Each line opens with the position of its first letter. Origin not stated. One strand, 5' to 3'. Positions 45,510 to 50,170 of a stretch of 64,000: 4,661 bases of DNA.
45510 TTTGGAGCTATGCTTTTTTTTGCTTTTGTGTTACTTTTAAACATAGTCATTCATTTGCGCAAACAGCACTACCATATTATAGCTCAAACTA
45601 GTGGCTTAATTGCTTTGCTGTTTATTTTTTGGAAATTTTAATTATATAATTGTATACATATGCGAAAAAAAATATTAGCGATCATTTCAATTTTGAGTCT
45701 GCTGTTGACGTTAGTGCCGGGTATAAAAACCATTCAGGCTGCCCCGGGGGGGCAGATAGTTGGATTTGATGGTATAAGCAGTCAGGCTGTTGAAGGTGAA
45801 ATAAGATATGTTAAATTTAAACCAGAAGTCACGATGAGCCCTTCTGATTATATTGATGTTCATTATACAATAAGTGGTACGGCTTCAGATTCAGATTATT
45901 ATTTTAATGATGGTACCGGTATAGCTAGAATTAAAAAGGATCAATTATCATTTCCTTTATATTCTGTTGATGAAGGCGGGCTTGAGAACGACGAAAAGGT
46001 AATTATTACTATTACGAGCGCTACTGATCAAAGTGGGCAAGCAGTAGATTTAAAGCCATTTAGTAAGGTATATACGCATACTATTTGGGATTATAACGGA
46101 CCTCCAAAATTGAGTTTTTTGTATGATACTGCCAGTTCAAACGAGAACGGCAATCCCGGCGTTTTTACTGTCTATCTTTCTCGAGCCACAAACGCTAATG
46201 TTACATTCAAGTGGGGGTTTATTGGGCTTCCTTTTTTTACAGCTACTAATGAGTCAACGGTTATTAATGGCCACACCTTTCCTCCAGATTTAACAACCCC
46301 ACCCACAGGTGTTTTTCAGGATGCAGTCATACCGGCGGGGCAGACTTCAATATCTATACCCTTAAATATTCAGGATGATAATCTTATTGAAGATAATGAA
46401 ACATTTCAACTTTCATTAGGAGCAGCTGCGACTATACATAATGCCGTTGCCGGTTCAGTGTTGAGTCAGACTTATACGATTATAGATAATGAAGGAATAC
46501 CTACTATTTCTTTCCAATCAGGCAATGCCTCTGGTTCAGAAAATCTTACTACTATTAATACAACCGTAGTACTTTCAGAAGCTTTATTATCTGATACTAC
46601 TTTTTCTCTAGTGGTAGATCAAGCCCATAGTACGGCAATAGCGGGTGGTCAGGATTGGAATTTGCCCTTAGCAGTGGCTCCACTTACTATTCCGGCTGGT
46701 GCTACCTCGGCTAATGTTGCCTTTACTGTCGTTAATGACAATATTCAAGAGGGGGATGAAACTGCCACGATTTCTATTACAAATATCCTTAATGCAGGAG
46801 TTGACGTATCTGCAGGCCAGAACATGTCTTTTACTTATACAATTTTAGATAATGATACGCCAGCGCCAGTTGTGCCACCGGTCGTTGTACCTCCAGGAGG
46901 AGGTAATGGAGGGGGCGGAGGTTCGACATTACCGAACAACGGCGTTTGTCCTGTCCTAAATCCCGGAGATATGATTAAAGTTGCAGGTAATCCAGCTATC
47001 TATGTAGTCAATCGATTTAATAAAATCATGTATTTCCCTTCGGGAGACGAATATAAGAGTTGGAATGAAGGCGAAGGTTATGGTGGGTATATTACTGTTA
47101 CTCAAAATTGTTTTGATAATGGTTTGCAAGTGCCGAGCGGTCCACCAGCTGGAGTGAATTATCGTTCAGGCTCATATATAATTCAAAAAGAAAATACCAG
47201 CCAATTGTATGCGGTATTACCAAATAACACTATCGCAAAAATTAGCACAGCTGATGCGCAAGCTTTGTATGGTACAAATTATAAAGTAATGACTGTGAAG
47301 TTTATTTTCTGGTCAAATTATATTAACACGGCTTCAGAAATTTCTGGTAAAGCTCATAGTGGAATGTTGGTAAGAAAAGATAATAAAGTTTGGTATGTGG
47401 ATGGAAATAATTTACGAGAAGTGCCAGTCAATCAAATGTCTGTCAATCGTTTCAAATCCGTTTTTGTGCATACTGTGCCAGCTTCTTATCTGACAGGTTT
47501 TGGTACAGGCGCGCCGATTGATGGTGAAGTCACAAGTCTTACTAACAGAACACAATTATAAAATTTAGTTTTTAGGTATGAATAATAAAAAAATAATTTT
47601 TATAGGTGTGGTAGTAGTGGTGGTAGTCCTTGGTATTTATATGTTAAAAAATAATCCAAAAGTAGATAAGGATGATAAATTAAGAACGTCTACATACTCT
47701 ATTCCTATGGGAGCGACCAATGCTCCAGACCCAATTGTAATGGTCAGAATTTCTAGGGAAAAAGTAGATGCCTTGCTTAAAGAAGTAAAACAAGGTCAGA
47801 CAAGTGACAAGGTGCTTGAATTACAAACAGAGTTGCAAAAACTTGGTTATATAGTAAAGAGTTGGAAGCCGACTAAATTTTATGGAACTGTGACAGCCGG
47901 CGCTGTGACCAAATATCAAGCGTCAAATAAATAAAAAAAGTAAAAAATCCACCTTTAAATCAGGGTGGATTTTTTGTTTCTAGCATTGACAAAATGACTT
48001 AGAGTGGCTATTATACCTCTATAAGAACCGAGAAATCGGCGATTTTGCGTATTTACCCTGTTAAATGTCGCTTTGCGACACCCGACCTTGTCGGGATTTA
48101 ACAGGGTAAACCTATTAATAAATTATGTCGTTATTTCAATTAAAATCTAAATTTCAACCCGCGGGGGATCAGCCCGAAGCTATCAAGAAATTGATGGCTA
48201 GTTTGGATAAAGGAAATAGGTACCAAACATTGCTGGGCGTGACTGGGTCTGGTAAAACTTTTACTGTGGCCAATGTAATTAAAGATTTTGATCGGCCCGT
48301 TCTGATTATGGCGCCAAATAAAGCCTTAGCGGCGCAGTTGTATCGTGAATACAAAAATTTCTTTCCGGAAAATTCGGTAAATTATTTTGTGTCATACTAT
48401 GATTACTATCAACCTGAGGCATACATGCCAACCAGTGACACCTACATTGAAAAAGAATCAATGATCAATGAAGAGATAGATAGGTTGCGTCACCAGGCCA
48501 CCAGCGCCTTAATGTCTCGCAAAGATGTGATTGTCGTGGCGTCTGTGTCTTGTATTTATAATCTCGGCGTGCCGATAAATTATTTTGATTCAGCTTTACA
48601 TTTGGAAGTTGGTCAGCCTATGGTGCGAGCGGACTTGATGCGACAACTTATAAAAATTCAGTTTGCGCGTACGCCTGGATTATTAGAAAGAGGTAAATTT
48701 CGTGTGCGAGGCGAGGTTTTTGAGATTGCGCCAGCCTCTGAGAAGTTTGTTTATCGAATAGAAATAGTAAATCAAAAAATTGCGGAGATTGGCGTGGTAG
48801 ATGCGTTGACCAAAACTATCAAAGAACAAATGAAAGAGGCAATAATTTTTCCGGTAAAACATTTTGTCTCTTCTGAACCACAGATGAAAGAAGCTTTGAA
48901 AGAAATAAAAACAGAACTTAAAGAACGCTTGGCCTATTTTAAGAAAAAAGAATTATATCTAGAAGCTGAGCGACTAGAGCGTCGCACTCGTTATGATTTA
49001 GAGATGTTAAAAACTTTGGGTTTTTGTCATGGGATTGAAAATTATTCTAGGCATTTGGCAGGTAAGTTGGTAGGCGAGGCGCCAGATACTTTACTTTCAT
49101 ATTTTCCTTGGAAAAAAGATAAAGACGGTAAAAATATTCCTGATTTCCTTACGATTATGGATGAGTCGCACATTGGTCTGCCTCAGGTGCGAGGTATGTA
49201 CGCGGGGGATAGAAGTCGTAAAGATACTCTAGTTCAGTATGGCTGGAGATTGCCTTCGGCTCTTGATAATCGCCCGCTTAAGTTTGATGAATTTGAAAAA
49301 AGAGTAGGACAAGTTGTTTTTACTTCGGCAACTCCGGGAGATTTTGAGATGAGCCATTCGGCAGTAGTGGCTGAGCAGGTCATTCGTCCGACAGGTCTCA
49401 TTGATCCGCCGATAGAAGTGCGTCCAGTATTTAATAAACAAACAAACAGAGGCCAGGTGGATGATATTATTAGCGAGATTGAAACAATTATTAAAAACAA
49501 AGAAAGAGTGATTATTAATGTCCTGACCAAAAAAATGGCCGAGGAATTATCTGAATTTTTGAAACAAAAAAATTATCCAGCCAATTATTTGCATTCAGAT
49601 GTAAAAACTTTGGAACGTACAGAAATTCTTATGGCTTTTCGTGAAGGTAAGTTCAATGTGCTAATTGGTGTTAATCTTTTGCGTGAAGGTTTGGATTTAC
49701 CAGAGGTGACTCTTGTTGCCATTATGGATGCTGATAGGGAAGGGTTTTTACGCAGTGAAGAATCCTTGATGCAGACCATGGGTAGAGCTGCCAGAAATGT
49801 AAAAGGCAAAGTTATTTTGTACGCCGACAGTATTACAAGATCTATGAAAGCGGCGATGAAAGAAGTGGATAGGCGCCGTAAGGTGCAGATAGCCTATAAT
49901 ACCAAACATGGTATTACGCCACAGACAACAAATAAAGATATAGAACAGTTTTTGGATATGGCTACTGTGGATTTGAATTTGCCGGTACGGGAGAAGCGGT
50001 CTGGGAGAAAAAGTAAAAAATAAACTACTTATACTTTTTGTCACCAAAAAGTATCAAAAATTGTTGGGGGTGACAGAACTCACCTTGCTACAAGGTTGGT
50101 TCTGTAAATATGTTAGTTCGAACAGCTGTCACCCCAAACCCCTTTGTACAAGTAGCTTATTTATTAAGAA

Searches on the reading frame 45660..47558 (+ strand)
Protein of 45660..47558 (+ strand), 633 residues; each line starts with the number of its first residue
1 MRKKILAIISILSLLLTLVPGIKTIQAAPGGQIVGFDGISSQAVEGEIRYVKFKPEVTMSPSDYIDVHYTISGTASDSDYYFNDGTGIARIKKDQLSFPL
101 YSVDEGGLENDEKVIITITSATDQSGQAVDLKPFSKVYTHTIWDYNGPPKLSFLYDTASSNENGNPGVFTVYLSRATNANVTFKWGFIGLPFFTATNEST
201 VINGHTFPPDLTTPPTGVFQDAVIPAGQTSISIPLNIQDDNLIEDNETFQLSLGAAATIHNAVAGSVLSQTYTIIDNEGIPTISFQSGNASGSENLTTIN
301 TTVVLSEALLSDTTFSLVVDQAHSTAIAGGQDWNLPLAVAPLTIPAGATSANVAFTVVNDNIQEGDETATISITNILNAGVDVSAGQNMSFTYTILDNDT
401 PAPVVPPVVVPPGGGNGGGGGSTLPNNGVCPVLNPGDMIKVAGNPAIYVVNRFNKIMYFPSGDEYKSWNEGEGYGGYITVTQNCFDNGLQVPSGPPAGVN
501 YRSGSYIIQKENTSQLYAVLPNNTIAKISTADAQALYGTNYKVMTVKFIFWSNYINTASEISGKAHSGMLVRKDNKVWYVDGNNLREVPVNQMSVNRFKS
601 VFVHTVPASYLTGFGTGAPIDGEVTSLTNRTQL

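Call 124: search_protein_families(library=pfam, proteins=[window:45660-47558:+], max_evalue=0.00001)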
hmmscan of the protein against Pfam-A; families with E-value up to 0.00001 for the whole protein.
window:45660-47558:+ (633 aa): 1 family
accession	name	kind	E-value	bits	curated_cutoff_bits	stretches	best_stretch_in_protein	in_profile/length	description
PF03160.20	Calx-beta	-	3.2e-11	43.7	27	1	278-399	3-119/119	Calx-beta domain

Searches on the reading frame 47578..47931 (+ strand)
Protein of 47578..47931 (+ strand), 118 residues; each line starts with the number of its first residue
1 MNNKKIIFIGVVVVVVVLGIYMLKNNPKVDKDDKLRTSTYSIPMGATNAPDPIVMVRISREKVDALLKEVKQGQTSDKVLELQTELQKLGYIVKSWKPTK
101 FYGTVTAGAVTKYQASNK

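Call 125: search_protein_families(library=pfam, proteins=[window:47578-47931:+], max_evalue=0.00001)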
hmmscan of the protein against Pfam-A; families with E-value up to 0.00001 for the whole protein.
window:47578-47931:+ (118 aa): 1 family
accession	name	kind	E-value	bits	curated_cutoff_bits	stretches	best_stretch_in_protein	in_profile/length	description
PF01471.23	PG_binding_1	-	2.4e-06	28.1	23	1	76-117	2-41/57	Putative peptidoglycan binding domain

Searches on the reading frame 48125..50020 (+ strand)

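Call 124: search_protein_families(library=pfam, proteins=[window:48125-50020:+], max_evalue=0.00001)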
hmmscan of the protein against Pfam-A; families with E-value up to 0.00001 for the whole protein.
window:48125-50020:+ (632 aa): 5 families
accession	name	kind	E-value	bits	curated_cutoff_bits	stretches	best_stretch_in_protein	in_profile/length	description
PF00271.37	Helicase_C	-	3.9e-23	82.3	23.5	1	452-558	6-109/110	Helicase conserved C-terminal domain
PF17757.6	UvrB_inter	-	3.3e-21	75.6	22.9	1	158-247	1-91/91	UvrB interaction domain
PF12344.14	UvrB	-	2.8e-20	72.3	27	1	565-606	1-42/43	Ultra-violet resistance protein B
PF04851.21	ResIII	-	1.5e-12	48.2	22.5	1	11-137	3-130/164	Type III restriction enzyme, res subunit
PF00270.35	DEAD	-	1.7e-06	28.3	26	0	16-84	4-73/167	DEAD/DEAH box helicase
